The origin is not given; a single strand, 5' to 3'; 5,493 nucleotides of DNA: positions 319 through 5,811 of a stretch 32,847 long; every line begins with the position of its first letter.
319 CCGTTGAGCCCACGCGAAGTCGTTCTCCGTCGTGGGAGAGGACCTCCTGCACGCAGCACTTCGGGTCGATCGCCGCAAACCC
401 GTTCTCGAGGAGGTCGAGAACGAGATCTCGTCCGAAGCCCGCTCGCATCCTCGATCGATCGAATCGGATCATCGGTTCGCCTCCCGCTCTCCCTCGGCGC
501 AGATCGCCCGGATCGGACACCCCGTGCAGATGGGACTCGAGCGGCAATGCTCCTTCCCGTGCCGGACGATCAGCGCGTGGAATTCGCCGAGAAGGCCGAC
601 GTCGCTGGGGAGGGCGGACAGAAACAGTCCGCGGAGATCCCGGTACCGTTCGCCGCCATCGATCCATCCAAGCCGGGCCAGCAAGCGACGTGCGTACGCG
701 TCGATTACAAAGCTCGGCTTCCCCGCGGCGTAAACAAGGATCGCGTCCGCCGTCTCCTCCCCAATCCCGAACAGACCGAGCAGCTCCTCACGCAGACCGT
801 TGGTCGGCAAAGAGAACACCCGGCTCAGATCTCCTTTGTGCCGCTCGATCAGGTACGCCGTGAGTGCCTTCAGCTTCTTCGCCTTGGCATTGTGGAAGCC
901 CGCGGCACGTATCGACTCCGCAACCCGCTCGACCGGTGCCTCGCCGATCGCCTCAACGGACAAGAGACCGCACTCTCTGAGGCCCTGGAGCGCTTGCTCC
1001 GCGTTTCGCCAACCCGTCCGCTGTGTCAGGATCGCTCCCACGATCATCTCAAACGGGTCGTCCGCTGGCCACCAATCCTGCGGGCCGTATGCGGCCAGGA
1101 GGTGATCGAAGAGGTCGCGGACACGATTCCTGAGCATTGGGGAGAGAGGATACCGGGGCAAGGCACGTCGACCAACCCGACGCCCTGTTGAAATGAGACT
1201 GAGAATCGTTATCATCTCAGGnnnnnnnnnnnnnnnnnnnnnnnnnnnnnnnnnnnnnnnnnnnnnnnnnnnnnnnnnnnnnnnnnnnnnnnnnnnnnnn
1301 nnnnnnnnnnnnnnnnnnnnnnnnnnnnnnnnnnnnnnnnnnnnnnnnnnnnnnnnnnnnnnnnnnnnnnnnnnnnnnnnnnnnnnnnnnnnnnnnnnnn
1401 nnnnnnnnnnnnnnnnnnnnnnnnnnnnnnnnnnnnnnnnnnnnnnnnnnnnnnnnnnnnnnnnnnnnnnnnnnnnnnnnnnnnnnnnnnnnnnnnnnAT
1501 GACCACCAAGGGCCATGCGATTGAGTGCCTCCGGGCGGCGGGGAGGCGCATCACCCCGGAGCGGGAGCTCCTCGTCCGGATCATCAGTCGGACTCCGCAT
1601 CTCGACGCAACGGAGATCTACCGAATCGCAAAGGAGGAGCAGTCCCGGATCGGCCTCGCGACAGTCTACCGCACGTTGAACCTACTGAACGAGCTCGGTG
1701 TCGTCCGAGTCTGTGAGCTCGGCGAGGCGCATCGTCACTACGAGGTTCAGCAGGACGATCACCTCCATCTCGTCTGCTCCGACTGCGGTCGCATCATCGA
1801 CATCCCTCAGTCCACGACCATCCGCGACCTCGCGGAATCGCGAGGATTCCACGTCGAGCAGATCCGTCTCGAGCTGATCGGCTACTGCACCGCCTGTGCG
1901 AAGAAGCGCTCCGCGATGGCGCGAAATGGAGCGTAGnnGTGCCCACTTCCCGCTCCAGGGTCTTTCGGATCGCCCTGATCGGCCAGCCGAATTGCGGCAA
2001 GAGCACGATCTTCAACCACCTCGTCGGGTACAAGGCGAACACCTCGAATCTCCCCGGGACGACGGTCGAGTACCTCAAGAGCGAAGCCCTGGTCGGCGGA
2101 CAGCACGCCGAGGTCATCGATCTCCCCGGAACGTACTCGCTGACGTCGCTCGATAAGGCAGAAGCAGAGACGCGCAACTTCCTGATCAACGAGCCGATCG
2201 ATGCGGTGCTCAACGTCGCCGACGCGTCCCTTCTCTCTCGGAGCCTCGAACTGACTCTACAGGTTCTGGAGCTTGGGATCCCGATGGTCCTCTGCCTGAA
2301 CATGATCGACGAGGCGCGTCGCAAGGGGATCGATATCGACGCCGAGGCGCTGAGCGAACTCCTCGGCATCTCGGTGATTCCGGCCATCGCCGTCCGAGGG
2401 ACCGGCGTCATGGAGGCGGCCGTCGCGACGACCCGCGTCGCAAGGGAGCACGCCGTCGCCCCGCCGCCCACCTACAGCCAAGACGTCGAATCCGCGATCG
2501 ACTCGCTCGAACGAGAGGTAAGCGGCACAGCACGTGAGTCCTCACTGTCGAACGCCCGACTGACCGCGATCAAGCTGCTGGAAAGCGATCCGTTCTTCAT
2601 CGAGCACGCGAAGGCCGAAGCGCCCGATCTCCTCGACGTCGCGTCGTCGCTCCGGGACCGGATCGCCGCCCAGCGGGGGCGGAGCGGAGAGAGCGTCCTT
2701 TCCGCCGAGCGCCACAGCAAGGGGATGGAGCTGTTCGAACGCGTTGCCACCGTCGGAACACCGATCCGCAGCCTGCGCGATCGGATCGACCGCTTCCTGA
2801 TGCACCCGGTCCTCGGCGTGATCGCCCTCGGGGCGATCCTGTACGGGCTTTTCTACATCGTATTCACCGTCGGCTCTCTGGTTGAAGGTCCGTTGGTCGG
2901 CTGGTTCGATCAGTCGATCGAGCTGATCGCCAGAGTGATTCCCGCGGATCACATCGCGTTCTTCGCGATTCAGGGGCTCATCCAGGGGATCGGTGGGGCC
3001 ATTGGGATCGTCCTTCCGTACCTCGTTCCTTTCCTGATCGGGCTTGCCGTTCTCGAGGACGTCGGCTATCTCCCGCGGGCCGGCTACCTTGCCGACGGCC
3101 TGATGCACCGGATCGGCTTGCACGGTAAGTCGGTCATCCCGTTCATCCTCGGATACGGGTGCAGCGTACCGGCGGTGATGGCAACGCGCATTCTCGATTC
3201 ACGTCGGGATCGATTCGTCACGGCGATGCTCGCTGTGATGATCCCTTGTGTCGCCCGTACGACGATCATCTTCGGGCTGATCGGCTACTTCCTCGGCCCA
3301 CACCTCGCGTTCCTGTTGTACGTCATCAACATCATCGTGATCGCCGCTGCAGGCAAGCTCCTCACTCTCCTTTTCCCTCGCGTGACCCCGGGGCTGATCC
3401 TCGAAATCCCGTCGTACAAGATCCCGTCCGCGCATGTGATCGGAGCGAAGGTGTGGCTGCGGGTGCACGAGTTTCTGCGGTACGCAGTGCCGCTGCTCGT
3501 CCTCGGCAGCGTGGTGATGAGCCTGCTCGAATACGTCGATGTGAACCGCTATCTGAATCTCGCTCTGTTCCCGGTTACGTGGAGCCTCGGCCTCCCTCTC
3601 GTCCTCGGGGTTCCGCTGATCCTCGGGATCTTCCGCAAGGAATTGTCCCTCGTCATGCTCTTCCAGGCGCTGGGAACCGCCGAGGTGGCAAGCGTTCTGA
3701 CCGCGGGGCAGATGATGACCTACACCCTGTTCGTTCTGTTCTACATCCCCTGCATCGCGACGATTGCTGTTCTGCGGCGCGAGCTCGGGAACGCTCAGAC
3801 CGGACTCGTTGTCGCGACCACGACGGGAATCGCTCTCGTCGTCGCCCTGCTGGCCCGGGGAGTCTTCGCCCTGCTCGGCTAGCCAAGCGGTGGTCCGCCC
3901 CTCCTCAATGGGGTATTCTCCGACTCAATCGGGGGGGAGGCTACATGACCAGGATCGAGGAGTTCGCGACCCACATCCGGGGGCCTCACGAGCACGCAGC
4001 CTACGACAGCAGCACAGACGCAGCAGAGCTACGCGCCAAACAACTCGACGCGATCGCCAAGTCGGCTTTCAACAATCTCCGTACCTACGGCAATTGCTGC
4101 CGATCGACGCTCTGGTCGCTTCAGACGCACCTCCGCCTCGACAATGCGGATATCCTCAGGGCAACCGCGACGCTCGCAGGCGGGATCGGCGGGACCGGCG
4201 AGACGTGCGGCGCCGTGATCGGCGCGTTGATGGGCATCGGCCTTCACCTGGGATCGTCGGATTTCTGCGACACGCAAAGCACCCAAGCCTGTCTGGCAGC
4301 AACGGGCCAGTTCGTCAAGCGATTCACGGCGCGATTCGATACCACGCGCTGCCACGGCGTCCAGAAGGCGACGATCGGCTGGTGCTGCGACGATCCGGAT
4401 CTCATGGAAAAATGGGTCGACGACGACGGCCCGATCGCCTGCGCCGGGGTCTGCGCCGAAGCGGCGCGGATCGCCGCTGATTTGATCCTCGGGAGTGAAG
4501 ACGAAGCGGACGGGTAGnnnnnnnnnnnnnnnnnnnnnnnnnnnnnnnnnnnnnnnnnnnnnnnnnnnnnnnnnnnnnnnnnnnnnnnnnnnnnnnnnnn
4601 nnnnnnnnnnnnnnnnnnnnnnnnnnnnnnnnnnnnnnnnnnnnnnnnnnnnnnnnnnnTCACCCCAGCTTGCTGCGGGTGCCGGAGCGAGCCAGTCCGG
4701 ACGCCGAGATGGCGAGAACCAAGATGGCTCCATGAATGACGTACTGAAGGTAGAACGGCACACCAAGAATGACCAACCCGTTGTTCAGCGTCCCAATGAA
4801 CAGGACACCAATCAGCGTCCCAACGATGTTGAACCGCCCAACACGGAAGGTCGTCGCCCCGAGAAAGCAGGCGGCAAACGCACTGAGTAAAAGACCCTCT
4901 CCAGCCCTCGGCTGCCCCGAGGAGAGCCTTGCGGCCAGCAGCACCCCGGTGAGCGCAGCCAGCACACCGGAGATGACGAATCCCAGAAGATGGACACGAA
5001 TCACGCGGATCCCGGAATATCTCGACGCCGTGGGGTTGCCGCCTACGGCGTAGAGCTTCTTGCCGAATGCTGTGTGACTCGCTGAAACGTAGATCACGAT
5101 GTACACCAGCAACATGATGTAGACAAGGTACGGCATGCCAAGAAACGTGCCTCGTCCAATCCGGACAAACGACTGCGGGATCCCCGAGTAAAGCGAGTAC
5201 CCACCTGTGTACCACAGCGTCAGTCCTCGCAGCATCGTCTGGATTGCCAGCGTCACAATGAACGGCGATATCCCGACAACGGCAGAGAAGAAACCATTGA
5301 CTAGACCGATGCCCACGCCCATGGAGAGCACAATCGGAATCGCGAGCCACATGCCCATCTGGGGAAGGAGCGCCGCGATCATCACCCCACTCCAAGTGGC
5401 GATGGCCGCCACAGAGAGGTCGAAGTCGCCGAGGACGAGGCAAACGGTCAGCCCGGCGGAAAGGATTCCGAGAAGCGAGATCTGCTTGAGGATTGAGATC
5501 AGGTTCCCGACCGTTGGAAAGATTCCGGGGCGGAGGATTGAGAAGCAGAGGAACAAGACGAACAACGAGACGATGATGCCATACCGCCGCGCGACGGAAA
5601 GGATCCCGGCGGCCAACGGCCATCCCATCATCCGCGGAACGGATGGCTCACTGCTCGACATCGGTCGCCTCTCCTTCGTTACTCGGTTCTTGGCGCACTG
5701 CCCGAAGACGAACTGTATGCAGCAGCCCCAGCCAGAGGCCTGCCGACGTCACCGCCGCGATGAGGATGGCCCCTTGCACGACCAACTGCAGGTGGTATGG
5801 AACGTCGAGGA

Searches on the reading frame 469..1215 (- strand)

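Call 93: search_protein_families(library=pfam, max_evalue=0.001, proteins=[window:469-1215:-])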
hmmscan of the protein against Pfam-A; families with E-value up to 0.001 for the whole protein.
window:469-1215:- (248 aa): 2 families
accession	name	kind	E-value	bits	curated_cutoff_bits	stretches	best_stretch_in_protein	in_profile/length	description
PF00730.31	HhH-GPD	-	5e-13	49.8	26.2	1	59-195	1-99/108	HhH-GPD superfamily base excision DNA repair protein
PF00633.29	HHH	-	0.00096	19.3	24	0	142-162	10-30/30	Helix-hairpin-helix motif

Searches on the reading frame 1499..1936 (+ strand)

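Call 39: search_protein_families(library=pfam, proteins=[window:1499-1936:+])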
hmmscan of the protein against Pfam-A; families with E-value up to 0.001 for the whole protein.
window:1499-1936:+ (145 aa): 1 family
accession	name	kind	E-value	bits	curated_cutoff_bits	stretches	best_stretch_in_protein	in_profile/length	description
PF01475.25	FUR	-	1.3e-28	100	23.1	1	14-126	2-120/121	Ferric uptake regulator family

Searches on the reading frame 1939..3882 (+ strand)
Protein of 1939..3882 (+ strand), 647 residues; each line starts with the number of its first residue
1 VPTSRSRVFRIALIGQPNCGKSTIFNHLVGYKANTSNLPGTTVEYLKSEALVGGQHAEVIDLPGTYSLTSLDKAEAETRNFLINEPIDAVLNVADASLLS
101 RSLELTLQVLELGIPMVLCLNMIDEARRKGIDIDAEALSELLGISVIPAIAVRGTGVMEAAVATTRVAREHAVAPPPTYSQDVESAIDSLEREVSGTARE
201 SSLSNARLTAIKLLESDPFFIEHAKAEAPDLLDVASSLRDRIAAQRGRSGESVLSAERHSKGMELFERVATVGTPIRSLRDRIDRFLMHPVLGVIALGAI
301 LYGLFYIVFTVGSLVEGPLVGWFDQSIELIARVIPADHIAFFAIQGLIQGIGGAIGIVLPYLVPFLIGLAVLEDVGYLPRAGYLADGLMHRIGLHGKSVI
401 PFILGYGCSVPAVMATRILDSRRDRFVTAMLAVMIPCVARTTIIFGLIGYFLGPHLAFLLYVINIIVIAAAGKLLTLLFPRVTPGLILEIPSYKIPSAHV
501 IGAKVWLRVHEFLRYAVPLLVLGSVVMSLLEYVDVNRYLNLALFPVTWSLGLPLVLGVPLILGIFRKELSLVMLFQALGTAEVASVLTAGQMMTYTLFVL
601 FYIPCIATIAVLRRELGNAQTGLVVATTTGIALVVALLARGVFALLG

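Call 39: search_protein_families(library=pfam, proteins=[window:1939-3882:+])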
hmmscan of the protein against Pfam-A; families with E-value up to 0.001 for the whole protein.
window:1939-3882:+ (647 aa): 6 families
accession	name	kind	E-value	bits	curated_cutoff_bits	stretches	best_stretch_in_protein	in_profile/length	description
PF02421.24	FeoB_N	-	3.6e-51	173.2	27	1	10-159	2-151/156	Ferrous iron transport protein B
PF07670.19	Gate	-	1.2e-29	103.3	29.6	2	358-450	4-103/104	Nucleoside recognition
PF01926.29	MMR_HSR1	-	1.9e-18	67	21.9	1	10-121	1-112/113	50S ribosome-binding GTPase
PF17910.6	FeoB_Cyto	-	1.1e-10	42.3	23.4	1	179-265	1-84/90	FeoB cytosolic helical domain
PF07664.17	FeoB_C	-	9.6e-10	38.5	26.6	1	457-508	1-54/54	Ferrous iron transport protein B C terminus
PF04548.22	AIG1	-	9.6e-06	25.5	27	1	10-108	2-105/212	AIG1 family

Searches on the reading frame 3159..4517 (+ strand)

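Call 93: search_protein_families(library=pfam, max_evalue=0.001, proteins=[window:3159-4517:+])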
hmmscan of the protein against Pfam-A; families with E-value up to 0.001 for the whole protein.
window:3159-4517:+ (452 aa): 1 family
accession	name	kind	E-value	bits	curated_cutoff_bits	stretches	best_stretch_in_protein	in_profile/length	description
PF09719.15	C_GCAxxG_C_C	-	2.9e-19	69.7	27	1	312-441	2-117/118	Putative redox-active protein (C_GCAxxG_C_C)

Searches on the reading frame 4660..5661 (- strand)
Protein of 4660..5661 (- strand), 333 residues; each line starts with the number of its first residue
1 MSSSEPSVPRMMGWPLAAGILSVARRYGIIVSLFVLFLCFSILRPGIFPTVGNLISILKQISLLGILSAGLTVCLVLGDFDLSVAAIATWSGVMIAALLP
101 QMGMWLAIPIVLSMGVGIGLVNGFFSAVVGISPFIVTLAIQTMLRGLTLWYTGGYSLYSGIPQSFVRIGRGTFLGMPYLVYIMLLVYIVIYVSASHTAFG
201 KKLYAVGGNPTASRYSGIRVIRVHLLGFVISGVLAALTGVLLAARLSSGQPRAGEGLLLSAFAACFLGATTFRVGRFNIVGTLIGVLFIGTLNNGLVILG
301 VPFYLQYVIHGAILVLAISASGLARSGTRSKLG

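Call 93: search_protein_families(library=pfam, max_evalue=0.001, proteins=[window:4660-5661:-])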
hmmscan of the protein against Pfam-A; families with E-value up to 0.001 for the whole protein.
window:4660-5661:- (333 aa): 1 family
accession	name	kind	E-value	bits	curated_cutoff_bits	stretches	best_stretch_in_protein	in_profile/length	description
PF02653.21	BPD_transp_2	-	3.9e-38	131.6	26.8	1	54-317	2-268/269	Branched-chain amino acid transport system / permease component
